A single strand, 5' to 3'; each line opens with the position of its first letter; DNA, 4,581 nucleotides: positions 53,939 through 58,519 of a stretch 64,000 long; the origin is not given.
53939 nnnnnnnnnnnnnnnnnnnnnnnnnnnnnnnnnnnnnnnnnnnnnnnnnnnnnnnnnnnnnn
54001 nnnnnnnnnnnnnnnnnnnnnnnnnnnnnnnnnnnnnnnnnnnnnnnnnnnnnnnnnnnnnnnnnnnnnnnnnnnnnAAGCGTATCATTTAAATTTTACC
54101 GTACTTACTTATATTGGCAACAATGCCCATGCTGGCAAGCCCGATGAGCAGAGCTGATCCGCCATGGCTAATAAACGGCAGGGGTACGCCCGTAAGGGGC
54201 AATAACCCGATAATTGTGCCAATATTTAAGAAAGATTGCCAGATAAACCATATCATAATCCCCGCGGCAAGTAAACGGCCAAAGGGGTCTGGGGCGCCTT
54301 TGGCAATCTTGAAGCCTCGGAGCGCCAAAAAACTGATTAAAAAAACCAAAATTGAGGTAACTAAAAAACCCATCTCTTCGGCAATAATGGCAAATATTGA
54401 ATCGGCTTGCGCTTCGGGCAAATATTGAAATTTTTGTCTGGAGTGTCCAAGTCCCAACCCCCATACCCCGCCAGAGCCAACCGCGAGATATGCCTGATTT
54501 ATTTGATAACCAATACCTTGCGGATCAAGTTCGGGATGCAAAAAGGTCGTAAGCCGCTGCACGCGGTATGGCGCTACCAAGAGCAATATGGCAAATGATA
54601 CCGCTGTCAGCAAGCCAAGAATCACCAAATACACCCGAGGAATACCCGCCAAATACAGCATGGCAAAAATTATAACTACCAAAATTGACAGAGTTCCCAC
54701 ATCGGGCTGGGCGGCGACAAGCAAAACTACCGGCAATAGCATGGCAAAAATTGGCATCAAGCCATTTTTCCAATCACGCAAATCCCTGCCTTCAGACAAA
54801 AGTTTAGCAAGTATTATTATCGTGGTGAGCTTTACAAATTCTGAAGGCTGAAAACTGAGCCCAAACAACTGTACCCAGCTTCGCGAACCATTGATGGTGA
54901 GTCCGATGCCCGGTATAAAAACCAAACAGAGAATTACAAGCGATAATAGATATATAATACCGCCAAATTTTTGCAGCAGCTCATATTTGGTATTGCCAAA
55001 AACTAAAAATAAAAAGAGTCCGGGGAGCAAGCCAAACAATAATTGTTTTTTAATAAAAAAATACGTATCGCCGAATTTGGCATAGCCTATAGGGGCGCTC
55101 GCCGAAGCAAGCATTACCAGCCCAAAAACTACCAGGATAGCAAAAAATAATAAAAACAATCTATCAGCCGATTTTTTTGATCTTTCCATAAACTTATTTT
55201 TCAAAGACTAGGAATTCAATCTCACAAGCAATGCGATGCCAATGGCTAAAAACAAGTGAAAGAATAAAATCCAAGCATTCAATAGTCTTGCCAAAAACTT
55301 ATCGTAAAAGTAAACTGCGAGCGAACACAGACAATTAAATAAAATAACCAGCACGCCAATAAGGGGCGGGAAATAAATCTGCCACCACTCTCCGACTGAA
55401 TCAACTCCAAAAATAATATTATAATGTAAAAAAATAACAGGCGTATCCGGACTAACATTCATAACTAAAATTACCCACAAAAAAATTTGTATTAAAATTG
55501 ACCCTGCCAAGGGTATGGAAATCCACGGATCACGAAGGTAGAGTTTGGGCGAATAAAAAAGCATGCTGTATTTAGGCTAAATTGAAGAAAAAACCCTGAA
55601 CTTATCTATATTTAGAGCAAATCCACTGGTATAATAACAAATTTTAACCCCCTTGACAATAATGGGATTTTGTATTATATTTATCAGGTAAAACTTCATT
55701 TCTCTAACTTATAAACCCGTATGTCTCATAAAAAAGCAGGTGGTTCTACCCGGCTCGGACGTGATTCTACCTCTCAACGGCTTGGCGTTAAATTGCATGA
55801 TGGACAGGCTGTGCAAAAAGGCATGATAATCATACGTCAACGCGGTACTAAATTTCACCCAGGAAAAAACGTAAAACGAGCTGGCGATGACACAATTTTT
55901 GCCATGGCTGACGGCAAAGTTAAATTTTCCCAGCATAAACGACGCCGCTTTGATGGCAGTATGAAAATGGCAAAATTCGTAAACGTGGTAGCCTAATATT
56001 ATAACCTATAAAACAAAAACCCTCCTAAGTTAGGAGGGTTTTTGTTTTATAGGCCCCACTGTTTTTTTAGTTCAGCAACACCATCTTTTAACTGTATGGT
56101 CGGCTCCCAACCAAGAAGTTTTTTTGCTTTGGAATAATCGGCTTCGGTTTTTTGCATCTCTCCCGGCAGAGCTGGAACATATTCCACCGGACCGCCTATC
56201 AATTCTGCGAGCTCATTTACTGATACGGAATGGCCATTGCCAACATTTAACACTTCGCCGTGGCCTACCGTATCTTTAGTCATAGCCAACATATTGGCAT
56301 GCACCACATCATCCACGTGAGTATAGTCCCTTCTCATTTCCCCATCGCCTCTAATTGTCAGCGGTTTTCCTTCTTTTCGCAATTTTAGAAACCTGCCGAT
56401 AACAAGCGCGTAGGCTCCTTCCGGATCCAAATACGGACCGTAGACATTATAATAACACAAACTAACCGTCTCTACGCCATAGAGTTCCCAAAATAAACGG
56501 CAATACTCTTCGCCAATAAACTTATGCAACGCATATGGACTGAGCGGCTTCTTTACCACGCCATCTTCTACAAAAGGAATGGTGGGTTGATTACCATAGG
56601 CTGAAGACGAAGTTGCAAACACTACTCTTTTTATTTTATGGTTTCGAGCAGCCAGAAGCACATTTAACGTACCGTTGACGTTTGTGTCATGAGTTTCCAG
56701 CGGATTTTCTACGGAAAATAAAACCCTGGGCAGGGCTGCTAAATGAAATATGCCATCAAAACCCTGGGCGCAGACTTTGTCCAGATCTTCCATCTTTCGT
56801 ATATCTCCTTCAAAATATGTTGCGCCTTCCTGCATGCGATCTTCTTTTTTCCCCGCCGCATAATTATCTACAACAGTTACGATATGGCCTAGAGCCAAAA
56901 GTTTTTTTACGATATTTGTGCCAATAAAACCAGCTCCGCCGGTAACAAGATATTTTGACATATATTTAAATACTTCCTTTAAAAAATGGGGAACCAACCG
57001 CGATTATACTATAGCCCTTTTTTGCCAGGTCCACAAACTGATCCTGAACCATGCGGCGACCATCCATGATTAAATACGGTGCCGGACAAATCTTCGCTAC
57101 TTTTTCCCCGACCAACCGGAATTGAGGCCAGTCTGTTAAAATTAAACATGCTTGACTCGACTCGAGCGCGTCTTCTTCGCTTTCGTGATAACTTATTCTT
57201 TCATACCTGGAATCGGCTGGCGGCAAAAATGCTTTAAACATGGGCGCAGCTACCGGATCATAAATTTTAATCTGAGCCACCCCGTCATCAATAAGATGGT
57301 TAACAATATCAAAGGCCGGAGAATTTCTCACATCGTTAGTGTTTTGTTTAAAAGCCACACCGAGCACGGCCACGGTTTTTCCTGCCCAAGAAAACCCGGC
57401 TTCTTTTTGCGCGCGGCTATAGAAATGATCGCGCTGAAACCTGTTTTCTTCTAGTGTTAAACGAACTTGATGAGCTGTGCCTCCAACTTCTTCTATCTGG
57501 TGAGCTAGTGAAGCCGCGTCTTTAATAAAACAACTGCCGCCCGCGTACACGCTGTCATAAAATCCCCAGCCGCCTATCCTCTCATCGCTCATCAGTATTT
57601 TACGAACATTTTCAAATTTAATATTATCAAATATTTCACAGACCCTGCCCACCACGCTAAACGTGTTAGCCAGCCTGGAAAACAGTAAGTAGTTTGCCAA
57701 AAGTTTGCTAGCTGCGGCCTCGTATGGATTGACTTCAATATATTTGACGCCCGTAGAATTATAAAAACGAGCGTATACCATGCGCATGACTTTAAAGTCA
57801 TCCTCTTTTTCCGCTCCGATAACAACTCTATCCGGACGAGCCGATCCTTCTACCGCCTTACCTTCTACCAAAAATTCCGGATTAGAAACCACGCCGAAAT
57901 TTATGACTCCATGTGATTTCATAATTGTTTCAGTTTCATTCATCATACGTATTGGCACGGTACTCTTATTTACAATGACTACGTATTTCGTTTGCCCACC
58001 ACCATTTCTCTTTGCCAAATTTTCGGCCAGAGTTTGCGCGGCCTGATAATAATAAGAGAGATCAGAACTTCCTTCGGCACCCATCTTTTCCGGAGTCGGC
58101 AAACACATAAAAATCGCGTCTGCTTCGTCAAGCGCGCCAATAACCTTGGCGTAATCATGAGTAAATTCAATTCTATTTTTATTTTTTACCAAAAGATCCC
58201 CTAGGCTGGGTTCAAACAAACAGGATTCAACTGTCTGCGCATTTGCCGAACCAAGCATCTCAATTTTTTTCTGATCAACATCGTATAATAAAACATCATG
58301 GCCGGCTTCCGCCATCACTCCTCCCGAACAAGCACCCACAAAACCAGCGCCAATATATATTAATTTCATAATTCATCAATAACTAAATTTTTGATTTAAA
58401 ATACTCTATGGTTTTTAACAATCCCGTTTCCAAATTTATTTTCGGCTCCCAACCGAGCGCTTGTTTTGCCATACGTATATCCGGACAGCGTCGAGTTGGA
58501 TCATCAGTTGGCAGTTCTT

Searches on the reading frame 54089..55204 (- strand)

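Call 59: search_protein_families(library=pfam, proteins=[window:54089-55204:-], max_evalue=0.00001)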
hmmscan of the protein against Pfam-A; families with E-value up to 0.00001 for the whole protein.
window:54089-55204:- (371 aa): 1 family
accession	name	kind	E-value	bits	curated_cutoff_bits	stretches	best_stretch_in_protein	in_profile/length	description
PF01098.24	FTSW_RODA_SPOVE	-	1.8e-99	333.5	26.4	1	15-368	2-353/356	Cell cycle protein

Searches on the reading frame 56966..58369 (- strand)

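Call 59: search_protein_families(library=pfam, proteins=[window:56966-58369:-], max_evalue=0.00001)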
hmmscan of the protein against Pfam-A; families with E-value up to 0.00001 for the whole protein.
window:56966-58369:- (467 aa): 3 families
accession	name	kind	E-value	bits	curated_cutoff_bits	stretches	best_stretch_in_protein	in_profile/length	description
PF03721.20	UDPG_MGDP_dh_N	-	2.5e-40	138.5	27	1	1-195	1-184/187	UDP-glucose/GDP-mannose dehydrogenase family, NAD binding domain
PF03720.21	UDPG_MGDP_dh_C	-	2e-23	83.2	30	1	334-442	1-102/103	UDP-glucose/GDP-mannose dehydrogenase family, UDP binding domain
PF00984.24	UDPG_MGDP_dh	-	1.2e-08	35.3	25.4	1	217-309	2-92/94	UDP-glucose/GDP-mannose dehydrogenase family, central domain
